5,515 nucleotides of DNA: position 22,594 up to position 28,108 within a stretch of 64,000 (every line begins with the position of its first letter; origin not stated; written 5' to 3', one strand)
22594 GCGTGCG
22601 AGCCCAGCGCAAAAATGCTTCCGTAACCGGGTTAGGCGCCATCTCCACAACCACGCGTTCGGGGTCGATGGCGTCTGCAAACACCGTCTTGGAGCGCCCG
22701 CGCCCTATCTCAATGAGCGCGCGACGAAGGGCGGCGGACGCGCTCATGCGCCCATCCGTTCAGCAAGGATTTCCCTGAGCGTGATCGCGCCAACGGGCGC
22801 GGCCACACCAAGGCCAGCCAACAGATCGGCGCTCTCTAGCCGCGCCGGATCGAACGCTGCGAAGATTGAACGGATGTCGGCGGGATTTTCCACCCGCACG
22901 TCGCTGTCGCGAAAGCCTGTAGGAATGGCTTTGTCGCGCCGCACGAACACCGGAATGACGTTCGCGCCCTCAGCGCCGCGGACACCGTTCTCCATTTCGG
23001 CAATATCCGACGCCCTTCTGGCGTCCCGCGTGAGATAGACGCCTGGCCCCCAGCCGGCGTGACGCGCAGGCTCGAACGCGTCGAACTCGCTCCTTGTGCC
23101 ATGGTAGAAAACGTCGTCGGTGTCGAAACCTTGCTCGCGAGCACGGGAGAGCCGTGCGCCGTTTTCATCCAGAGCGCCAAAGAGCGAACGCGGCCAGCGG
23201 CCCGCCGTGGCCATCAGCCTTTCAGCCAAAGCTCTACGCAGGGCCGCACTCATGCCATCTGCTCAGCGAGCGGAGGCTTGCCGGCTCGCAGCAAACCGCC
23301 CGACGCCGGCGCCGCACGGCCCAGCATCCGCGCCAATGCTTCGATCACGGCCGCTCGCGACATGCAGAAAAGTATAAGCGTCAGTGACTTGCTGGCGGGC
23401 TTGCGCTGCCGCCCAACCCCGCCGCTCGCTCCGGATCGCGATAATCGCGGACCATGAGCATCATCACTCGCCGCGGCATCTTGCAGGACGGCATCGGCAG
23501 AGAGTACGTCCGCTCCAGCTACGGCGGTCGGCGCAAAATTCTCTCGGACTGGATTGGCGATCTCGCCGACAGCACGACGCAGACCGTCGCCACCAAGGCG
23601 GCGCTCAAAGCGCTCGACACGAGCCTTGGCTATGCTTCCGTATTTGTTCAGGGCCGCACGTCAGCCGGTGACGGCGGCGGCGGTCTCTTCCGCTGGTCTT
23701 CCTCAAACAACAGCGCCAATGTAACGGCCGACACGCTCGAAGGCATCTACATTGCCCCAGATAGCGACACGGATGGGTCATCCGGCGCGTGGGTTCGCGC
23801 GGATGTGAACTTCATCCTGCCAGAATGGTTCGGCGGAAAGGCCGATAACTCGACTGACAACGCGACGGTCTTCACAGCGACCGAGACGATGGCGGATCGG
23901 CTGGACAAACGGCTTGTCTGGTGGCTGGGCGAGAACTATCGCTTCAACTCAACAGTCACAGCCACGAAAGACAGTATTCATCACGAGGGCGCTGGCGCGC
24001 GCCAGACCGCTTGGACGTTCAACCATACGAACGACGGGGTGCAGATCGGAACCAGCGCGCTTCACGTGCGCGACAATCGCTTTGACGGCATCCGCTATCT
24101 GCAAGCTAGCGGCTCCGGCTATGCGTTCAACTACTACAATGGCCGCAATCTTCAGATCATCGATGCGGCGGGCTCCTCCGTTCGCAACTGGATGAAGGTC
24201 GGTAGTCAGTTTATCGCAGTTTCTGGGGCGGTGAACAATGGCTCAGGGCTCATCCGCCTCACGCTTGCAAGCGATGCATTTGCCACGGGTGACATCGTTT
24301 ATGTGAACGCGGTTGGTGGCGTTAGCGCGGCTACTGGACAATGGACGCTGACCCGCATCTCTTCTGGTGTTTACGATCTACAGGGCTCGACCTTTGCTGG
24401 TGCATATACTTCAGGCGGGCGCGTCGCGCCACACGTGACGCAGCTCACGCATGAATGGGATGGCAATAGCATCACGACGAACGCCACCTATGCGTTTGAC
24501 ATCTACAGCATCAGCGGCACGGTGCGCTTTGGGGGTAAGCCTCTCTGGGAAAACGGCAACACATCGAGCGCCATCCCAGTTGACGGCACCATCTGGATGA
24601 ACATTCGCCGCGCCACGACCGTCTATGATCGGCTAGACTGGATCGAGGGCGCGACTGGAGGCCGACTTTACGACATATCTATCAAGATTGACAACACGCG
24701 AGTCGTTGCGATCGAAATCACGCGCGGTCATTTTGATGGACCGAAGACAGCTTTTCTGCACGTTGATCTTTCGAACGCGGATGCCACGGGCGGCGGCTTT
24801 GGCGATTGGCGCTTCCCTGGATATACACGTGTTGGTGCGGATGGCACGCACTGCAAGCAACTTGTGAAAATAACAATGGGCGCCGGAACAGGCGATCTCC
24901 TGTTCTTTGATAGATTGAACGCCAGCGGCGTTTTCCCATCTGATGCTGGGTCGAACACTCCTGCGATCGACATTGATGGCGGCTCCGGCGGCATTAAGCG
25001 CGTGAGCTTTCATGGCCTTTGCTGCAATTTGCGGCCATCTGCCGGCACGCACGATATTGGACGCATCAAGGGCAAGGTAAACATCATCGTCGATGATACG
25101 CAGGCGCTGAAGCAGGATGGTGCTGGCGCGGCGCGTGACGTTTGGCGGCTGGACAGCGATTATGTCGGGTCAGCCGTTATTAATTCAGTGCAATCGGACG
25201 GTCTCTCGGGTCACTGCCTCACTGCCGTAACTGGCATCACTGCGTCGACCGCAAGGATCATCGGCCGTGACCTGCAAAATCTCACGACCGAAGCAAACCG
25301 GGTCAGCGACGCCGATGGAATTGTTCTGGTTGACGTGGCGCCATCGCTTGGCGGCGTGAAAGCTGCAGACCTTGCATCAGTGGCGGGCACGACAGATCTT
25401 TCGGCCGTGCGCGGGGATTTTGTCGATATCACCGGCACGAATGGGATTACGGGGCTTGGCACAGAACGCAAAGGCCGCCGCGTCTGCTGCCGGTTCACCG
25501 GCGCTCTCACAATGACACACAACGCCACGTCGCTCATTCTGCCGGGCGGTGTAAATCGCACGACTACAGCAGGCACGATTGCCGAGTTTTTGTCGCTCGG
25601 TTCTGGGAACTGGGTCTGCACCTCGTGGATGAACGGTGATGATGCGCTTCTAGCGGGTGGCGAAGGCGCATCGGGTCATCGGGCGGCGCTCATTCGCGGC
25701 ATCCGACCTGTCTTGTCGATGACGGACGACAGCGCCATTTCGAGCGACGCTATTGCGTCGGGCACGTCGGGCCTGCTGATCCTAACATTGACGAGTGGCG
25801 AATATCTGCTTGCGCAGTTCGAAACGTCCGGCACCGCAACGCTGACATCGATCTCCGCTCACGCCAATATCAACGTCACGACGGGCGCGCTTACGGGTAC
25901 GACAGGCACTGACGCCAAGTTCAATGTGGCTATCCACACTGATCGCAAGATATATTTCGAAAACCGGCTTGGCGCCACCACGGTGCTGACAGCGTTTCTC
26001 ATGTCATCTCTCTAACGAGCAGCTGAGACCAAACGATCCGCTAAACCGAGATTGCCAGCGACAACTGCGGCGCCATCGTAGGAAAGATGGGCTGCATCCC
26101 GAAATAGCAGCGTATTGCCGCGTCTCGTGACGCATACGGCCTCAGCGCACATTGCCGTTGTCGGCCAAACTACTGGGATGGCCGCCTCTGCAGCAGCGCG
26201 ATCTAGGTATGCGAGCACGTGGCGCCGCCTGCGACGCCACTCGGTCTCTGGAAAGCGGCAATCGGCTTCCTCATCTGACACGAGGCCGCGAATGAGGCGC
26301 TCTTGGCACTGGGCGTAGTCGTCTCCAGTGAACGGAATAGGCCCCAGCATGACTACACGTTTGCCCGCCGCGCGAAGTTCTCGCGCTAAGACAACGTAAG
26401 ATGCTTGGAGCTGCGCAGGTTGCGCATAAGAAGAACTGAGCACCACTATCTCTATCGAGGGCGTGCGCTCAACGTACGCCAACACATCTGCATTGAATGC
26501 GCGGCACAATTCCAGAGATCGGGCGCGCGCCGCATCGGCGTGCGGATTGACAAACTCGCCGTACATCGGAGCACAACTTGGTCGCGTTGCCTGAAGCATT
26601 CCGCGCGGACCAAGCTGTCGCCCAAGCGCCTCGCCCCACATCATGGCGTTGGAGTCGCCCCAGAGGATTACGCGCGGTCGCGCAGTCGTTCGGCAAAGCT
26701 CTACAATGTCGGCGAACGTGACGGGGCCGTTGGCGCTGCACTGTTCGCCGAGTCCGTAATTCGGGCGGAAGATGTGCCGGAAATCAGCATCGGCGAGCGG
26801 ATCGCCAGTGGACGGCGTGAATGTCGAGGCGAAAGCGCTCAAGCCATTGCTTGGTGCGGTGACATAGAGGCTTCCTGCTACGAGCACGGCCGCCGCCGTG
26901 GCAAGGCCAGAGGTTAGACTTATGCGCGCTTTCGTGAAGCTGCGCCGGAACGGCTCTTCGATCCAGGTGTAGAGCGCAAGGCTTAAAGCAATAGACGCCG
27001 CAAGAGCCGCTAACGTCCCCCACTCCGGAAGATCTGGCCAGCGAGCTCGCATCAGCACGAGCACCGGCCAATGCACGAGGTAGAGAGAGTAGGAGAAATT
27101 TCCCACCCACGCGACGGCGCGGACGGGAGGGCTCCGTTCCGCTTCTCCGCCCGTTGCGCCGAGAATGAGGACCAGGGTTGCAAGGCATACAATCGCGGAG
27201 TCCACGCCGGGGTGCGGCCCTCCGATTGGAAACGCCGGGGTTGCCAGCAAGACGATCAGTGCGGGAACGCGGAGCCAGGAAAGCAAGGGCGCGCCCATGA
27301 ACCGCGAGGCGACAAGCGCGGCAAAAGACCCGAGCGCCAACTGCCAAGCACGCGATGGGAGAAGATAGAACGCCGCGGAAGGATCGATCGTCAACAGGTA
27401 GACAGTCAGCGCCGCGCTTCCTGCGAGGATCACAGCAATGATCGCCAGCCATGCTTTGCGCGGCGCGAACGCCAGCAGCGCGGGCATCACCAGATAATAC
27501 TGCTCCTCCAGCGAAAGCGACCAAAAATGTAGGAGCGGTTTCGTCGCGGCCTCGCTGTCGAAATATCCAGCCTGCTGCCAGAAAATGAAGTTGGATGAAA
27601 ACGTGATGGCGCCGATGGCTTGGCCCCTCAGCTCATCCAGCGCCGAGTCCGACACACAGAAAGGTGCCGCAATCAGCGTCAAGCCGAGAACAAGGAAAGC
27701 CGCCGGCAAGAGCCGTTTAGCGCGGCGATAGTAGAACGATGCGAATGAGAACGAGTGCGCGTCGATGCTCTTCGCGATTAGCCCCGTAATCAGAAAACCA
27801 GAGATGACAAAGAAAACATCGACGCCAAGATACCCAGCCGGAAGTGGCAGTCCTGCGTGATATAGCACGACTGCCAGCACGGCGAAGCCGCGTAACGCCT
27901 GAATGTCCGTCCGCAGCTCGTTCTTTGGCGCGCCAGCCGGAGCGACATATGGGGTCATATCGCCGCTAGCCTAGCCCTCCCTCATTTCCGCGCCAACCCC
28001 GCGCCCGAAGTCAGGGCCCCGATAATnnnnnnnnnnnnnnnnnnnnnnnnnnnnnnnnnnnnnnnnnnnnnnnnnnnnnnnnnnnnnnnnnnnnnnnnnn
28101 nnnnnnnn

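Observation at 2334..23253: A short LR(R/Q/E)AL helix recurs at the termini of seven virion-module ORFs, conserved as peptide rather than as DNA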

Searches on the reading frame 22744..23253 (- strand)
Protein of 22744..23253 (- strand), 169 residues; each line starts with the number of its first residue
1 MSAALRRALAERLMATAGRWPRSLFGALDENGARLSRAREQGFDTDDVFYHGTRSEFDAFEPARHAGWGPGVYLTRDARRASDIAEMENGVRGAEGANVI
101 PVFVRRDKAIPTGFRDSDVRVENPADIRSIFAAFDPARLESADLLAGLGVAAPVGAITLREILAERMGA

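Call 6: search_protein_families(library=pfam, proteins=[window:22744-23253:-], max_evalue=0.01)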
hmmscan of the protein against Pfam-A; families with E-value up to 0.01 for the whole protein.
window:22744-23253:- (169 aa): 1 family
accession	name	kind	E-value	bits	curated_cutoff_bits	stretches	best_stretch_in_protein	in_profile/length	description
PF18760.7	ART-PolyVal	-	5.9e-09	37.3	31.2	1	48-135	8-85/140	ADP-Ribosyltransferase in polyvalent proteins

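Call 7: search_protein_families(library=phrogs, proteins=[window:22744-23253:-], max_evalue=0.001)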
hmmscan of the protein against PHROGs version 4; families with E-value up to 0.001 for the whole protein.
window:22744-23253:- (169 aa): 0 families

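Call 27: find_homologous_proteins(query=window:22744-23253:-, max_evalue=0.001)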
Query window:22744-23253:- (169 aa): 14 proteins with E <= 0.001 among 724 candidates.
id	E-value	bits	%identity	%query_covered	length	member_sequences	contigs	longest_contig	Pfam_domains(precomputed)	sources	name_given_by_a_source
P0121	2.9e-103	360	100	100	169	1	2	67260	PF18760.8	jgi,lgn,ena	-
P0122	1.8e-45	173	58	99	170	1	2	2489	PF18760.8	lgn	-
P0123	5.8e-44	168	52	96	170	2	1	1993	PF18760.8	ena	-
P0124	1.3e-36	144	47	94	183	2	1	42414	-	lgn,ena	-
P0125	2.7e-34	136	48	96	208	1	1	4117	-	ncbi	-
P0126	1.5e-32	131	47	98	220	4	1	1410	-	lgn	-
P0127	3.3e-29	120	52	72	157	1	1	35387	PF18760.8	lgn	-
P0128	5.3e-22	96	47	72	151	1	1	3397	PF18760.8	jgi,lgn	jgi:hypothetical protein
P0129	3.7e-18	84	37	80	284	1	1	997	PF18760.8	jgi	jgi:hypothetical protein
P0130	3.4e-15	74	40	75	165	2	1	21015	PF18760.8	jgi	-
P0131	4.2e-10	58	33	66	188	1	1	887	PF18760.8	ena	-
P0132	7.6e-10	57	68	20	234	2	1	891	-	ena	-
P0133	5.1e-7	48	27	78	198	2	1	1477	PF18760.8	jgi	jgi:hypothetical protein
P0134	3.1e-6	45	72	19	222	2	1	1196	-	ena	-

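Call 37: search_protein_families(library=ncbifam, proteins=[window:22744-23253:-], max_evalue=0.01)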
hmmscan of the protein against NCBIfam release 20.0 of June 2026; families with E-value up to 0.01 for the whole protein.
window:22744-23253:- (169 aa): 0 families

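Call 43: find_encoding_contigs(protein=P0124, flank=10000, max_places=2)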
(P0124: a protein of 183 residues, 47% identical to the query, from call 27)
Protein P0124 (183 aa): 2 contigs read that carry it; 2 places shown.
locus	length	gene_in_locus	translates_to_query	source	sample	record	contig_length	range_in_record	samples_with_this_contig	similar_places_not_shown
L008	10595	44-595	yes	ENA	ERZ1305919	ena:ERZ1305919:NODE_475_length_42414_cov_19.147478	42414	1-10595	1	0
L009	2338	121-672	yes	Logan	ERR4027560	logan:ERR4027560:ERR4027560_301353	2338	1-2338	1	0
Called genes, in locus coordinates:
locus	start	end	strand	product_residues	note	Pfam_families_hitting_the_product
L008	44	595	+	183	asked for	-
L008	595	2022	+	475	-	PF11134:Phage_stabilise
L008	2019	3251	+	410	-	-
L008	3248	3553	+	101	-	-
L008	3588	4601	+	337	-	-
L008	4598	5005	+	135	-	-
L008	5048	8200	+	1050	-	-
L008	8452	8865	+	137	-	-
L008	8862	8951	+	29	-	-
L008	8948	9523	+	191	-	-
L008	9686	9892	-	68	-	-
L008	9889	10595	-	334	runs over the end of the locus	-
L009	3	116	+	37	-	?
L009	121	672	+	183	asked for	-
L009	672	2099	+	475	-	PF11134:Phage_stabilise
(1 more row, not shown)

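Call 44: find_encoding_contigs(protein=P0127, flank=10000, max_places=2)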
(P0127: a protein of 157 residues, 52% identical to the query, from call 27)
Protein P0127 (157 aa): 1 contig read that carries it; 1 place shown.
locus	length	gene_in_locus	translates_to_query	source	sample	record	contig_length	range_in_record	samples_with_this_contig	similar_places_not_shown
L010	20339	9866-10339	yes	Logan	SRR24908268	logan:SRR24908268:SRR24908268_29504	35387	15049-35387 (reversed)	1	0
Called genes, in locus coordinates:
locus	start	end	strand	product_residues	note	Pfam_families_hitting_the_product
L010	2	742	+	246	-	?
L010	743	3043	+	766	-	PF23899:SU10_portal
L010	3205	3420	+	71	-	-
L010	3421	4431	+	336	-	-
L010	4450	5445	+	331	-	PF17236:SU10_MCP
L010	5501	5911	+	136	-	-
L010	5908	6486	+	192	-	-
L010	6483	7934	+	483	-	-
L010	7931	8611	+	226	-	PF00551:Formyl_trans_N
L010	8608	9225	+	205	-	-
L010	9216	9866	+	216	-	PF24175:SU10_adaptor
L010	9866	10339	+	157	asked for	PF18760:ART-PolyVal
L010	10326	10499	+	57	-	-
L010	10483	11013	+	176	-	-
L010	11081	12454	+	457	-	-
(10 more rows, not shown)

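Call 46: predict_structure(alignment_id=A2)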
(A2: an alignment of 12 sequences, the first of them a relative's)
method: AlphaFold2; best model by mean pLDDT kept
length: 169 residues; sequences in the alignment: 12
mean_pLDDT: 74.1   pTM: 0.58
mean pLDDT of the five models: 74.1, 72.6, 70.9, 69.7, 68.9
residues with pLDDT >= 90: 47; 70-90: 56; 50-70: 39; < 50: 27
segments of 3 or more residues with pLDDT < 50: 20-24, 140-156
pLDDT, mean of each block of 10 residues (from residue 1): 83 63 53 87 95 70 77 92 81 69 95 90 92 55 43 50 62
secondary structure, 60 per line:
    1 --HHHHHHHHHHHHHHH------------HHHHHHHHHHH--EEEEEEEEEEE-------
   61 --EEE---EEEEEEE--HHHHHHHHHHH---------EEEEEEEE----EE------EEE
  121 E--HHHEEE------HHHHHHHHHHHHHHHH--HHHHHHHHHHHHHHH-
elements in order: H3-17 H30-40 E43-53 E63-65 E69-75 H78-88 E98-105 E118-121 E127-129 H136-151 H154-168

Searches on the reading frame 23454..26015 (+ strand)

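Call 6: search_protein_families(library=pfam, proteins=[window:23454-26015:+], max_evalue=0.01)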
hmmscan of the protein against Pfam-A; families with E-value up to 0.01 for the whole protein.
window:23454-26015:+ (853 aa): 0 families

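Call 7: search_protein_families(library=phrogs, proteins=[window:23454-26015:+], max_evalue=0.001)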
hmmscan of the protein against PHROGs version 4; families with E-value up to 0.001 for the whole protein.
window:23454-26015:+ (853 aa): 1 family
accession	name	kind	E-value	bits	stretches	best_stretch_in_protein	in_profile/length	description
phrog_3918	-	tail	8.4e-05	22.2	1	90-182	201-267/707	tail fiber protein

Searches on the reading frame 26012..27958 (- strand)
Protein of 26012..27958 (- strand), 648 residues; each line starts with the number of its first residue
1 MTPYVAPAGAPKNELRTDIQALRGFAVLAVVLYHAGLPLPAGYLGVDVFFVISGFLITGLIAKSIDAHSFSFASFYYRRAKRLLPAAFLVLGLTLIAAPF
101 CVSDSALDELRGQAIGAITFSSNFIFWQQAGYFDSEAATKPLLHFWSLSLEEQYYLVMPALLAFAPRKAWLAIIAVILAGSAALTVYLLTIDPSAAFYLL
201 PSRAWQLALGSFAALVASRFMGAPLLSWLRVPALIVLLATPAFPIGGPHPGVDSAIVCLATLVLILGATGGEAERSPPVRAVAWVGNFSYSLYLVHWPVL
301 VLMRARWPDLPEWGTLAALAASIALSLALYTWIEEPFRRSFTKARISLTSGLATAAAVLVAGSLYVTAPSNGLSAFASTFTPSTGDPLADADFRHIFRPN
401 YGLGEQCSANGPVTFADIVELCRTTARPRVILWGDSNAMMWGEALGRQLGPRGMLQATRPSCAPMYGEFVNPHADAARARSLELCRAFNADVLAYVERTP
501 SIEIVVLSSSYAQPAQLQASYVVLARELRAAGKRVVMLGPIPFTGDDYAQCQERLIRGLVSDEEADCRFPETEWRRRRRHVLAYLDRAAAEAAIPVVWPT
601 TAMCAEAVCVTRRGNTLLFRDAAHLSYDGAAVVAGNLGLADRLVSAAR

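Call 68: search_protein_families(library=phrogs, proteins=[window:26012-27958:-], max_evalue=0.001)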
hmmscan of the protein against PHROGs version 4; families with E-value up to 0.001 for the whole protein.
window:26012-27958:- (648 aa): 2 families
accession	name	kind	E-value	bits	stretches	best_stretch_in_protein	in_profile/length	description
phrog_6705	-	moron, auxiliary metabolic gene and host takeover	2e-116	390.9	1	12-634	5-634/647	O-antigen acetylase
phrog_3333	-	other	2.1e-40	139.8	1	18-340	8-357/372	O-acetyltransferase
